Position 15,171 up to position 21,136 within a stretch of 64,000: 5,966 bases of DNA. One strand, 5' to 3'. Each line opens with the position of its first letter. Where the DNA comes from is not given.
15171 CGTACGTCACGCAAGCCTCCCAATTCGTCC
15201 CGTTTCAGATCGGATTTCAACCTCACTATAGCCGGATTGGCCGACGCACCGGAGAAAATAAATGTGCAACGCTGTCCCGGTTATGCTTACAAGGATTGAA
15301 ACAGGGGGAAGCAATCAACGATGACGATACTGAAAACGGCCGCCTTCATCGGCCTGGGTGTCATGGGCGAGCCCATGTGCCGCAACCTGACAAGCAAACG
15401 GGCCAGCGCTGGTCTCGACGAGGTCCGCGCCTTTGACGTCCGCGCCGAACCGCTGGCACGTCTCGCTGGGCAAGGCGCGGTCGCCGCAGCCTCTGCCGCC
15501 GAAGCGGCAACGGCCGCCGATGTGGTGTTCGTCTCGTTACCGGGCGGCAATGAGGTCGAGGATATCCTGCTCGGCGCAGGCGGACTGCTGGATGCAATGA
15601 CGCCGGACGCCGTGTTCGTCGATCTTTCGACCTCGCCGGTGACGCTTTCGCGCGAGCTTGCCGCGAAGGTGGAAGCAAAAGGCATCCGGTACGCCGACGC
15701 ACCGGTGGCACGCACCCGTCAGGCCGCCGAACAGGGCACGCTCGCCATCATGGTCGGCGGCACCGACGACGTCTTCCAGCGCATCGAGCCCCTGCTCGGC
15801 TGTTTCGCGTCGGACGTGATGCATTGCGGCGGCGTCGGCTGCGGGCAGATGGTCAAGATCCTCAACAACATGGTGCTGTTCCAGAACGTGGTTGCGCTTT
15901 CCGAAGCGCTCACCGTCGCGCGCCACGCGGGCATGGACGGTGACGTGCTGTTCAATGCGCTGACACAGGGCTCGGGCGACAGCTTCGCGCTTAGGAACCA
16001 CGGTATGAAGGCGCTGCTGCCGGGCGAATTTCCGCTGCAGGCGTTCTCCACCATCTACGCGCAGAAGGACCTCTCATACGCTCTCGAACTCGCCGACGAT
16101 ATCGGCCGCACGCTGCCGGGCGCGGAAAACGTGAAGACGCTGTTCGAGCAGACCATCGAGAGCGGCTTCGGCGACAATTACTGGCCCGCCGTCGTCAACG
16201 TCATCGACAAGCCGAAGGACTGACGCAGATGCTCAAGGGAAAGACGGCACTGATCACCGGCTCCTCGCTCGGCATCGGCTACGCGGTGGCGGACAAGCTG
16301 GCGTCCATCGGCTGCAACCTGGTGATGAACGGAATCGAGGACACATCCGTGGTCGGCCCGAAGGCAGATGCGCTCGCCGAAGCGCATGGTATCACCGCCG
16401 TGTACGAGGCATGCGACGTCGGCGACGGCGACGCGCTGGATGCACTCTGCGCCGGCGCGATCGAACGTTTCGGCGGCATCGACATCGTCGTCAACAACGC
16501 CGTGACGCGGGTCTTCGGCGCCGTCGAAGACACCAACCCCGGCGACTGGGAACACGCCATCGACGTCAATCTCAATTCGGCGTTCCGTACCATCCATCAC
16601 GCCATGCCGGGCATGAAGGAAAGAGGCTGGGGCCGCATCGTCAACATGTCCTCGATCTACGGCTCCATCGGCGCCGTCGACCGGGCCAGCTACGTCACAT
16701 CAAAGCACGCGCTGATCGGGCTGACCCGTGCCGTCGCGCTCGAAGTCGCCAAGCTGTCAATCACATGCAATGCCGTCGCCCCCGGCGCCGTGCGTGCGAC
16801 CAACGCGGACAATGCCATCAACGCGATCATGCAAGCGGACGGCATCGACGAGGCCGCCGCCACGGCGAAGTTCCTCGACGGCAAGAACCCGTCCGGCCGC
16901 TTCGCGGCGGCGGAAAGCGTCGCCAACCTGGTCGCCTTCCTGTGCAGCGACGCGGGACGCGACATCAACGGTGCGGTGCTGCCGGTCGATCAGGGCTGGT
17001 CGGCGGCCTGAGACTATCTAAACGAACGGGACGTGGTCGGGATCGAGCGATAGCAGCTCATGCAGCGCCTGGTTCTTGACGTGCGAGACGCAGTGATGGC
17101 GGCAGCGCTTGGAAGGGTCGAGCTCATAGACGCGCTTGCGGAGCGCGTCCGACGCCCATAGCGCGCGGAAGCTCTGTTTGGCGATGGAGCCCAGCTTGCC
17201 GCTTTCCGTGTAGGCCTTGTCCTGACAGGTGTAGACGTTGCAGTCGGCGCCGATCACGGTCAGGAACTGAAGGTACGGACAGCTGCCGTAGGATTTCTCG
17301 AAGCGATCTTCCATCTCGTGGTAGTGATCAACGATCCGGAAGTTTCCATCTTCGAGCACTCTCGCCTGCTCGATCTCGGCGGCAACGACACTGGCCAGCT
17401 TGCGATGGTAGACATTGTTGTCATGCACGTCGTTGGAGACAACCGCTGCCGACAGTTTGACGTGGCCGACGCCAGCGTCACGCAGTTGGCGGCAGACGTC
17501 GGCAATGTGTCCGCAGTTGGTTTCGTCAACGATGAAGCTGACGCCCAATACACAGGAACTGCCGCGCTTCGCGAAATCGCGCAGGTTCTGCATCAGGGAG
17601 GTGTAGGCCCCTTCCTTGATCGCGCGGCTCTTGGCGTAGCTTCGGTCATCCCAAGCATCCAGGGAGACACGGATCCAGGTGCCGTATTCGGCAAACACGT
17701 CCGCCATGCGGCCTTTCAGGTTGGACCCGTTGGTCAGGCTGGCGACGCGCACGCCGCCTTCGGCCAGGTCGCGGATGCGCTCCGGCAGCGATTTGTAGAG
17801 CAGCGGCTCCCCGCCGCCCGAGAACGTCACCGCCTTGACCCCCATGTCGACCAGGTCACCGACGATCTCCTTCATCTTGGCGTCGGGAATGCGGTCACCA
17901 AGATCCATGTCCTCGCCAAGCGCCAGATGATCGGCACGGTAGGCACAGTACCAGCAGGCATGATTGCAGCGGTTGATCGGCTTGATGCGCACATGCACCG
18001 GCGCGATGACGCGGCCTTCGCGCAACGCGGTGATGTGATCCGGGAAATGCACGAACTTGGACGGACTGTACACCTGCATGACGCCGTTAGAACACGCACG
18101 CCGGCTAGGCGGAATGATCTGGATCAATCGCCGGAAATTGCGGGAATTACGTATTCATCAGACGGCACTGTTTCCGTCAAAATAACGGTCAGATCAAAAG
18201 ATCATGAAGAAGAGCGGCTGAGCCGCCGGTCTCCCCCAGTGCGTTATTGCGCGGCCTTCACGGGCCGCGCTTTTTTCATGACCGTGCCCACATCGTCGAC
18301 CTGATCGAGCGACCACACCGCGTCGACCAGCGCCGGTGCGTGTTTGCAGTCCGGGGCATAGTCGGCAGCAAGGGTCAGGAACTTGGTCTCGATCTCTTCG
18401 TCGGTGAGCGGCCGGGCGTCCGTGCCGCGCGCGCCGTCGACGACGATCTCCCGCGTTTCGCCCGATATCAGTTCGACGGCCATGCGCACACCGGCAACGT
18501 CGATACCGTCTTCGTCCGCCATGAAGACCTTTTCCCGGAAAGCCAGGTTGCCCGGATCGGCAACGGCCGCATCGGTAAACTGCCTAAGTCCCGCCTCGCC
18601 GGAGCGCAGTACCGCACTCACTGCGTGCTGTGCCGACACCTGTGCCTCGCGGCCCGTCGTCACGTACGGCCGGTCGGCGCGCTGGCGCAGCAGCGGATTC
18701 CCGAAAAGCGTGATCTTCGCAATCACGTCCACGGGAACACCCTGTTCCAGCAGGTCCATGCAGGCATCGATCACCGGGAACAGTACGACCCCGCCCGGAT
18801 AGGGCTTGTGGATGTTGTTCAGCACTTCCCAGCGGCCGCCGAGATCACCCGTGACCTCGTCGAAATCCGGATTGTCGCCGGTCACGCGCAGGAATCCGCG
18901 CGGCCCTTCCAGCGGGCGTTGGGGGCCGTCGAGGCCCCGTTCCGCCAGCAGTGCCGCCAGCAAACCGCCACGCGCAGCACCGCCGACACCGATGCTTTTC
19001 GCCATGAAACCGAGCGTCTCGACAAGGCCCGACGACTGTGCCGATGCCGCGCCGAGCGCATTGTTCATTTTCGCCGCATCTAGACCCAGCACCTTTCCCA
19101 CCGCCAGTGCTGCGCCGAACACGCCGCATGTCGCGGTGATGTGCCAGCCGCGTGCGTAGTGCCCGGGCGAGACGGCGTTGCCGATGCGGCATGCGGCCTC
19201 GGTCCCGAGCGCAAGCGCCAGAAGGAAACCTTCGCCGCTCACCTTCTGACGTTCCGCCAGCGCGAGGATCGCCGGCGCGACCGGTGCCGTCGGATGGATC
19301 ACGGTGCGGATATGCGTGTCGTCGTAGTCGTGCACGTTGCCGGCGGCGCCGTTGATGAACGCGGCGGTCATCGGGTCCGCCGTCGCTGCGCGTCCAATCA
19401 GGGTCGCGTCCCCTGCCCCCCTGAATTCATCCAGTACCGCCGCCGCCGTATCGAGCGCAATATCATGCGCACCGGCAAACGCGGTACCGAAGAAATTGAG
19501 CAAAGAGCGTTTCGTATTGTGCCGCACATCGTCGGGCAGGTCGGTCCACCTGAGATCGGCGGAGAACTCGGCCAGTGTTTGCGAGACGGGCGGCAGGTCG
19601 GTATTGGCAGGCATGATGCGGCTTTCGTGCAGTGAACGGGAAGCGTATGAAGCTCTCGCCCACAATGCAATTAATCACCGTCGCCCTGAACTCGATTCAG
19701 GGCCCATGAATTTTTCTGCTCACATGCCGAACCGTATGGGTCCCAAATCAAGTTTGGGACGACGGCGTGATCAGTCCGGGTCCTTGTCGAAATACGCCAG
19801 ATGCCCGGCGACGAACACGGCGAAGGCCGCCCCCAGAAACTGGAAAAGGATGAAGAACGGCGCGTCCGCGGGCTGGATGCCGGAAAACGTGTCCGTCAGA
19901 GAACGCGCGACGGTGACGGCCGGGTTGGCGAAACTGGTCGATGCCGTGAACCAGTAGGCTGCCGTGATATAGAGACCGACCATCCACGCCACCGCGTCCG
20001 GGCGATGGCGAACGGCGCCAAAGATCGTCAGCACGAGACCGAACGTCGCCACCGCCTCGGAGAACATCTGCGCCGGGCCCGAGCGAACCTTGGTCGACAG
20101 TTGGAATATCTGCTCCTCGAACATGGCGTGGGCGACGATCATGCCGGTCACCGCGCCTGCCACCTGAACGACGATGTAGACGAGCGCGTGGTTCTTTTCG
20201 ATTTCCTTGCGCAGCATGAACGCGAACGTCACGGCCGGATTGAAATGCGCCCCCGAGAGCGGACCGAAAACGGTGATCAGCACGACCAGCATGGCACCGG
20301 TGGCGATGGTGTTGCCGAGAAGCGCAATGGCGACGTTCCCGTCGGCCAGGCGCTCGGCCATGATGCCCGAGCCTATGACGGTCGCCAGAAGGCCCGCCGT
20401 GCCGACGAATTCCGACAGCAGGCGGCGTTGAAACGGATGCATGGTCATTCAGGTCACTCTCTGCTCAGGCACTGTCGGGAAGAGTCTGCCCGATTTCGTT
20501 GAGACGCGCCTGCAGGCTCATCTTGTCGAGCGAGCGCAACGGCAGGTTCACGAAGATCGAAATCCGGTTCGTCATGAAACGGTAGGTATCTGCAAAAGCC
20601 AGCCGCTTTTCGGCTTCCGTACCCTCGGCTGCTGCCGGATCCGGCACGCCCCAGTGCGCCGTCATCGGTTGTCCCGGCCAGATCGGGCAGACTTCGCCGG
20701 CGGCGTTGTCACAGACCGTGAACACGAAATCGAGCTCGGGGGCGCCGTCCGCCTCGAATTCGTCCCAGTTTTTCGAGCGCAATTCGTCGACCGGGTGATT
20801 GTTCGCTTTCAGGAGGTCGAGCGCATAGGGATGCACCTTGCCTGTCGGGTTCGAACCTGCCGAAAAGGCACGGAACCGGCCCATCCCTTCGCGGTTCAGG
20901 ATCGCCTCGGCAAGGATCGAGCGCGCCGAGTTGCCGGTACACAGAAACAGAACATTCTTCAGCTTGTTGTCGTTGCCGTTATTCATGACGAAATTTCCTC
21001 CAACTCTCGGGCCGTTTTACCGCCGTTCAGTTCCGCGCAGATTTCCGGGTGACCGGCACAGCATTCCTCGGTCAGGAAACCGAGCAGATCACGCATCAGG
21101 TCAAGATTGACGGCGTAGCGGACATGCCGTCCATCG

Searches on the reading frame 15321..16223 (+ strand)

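Call 47: search_protein_families(library=pfam, proteins=[window:15321-16223:+], max_evalue=0.01)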
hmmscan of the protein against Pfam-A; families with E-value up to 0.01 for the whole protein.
window:15321-16223:+ (300 aa): 4 families
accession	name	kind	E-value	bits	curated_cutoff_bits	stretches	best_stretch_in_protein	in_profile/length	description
PF03446.21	NAD_binding_2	-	8.8e-41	140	21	1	8-170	3-160/161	NAD binding domain of 6-phosphogluconate dehydrogenase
PF14833.11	NAD_binding_11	-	7.1e-24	84.8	30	1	173-293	1-120/122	NAD-binding of NADP-dependent 3-hydroxyisobutyrate dehydrogenase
PF03807.23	F420_oxidored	-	6.6e-05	23.9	21.6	1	8-74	3-68/94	NADP oxidoreductase coenzyme F420-dependent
PF02826.25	2-Hacid_dh_C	-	7.7e-05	22.6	25.1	1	5-133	37-157/178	D-isomer specific 2-hydroxyacid dehydrogenase, NAD binding domain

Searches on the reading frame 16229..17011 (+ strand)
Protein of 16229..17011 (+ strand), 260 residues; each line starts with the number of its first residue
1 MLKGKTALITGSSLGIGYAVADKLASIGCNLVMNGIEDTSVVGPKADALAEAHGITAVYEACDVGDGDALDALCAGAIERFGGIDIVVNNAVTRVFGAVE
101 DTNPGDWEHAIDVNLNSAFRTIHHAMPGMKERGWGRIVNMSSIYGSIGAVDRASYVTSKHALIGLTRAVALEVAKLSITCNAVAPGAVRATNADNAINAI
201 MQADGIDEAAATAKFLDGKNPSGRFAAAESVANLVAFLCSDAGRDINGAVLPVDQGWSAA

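Call 47: search_protein_families(library=pfam, proteins=[window:16229-17011:+], max_evalue=0.01)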
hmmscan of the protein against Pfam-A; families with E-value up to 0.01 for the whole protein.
window:16229-17011:+ (260 aa): 4 families
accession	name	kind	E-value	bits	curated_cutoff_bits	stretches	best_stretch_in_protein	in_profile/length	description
PF13561.12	adh_short_C2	-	2.9e-51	174.7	27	1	14-258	6-236/236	Enoyl-(Acyl carrier protein) reductase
PF00106.31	adh_short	-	4.5e-46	157.3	26.6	1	5-197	1-190/195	short chain dehydrogenase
PF08659.16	KR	-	3.6e-10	40.5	22.6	1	6-164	2-158/180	KR domain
PF15531.11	Ntox27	-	0.002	18.5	24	0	163-205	45-84/130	Bacterial toxin 27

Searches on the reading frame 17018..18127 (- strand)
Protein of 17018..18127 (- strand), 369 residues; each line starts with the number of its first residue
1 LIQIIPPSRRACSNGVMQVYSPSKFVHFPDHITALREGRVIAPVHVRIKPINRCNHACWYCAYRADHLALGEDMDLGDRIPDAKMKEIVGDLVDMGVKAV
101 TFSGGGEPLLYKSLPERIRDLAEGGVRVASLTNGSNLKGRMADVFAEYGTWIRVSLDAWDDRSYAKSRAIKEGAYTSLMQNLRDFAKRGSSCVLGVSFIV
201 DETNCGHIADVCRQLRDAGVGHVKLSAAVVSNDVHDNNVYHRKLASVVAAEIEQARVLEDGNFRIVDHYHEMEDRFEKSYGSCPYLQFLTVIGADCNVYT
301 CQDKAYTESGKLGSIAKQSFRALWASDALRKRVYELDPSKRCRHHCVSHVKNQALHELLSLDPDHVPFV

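Call 47: search_protein_families(library=pfam, proteins=[window:17018-18127:-], max_evalue=0.01)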
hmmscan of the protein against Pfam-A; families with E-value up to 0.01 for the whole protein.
window:17018-18127:- (369 aa): 3 families
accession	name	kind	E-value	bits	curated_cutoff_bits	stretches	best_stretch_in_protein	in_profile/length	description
PF04055.27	Radical_SAM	-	3.5e-24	86.3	29.5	1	48-193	1-145/166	Radical SAM superfamily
PF13186.11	SPASM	-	3.7e-06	27.6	21.5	1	283-346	1-66/67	Iron-sulfur cluster-binding domain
PF13353.11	Fer4_12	-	0.00059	20.6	22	1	52-112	13-66/137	4Fe-4S single cluster domain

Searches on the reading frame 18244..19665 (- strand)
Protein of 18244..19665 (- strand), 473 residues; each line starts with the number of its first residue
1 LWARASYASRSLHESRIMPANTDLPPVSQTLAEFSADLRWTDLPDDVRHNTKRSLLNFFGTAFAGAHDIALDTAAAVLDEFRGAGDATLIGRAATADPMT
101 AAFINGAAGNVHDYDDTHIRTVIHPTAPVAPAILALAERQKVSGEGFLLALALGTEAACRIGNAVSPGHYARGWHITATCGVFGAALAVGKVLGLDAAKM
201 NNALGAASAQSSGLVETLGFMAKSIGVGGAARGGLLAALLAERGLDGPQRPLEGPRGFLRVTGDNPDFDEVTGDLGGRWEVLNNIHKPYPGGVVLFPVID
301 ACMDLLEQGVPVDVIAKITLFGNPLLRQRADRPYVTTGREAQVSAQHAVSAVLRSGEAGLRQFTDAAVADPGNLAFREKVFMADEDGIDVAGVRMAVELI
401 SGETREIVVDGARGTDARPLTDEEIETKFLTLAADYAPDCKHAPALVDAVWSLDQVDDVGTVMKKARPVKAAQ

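Call 52: search_protein_families(library=pfam, proteins=[window:18244-19665:-], max_evalue=0.00001)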
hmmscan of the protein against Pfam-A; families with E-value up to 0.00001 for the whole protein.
window:18244-19665:- (473 aa): 2 families
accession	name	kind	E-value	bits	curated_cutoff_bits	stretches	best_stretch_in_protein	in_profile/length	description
PF03972.19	MmgE_PrpD_N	-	3.1e-68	230.1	32.1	1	29-269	1-242/244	MmgE/PrpD N-terminal domain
PF19305.4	MmgE_PrpD_C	-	5.5e-18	65.8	32.1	1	289-445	1-165/173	MmgE/PrpD C-terminal domain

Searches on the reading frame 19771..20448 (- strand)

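Call 52: search_protein_families(library=pfam, proteins=[window:19771-20448:-], max_evalue=0.00001)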
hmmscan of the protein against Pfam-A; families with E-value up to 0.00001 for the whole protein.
window:19771-20448:- (225 aa): 1 family
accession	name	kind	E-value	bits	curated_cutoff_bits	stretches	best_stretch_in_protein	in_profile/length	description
PF00230.25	MIP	-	2.9e-28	99.6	25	1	4-147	5-152/222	Major intrinsic protein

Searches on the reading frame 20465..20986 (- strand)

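Call 52: search_protein_families(library=pfam, proteins=[window:20465-20986:-], max_evalue=0.00001)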
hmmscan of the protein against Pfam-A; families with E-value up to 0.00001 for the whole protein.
window:20465-20986:- (173 aa): 1 family
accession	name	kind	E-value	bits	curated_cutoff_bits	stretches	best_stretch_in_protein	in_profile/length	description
PF01451.26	LMWPc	-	2.9e-16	60.4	23.2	1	12-123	1-127/144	Low molecular weight phosphotyrosine protein phosphatase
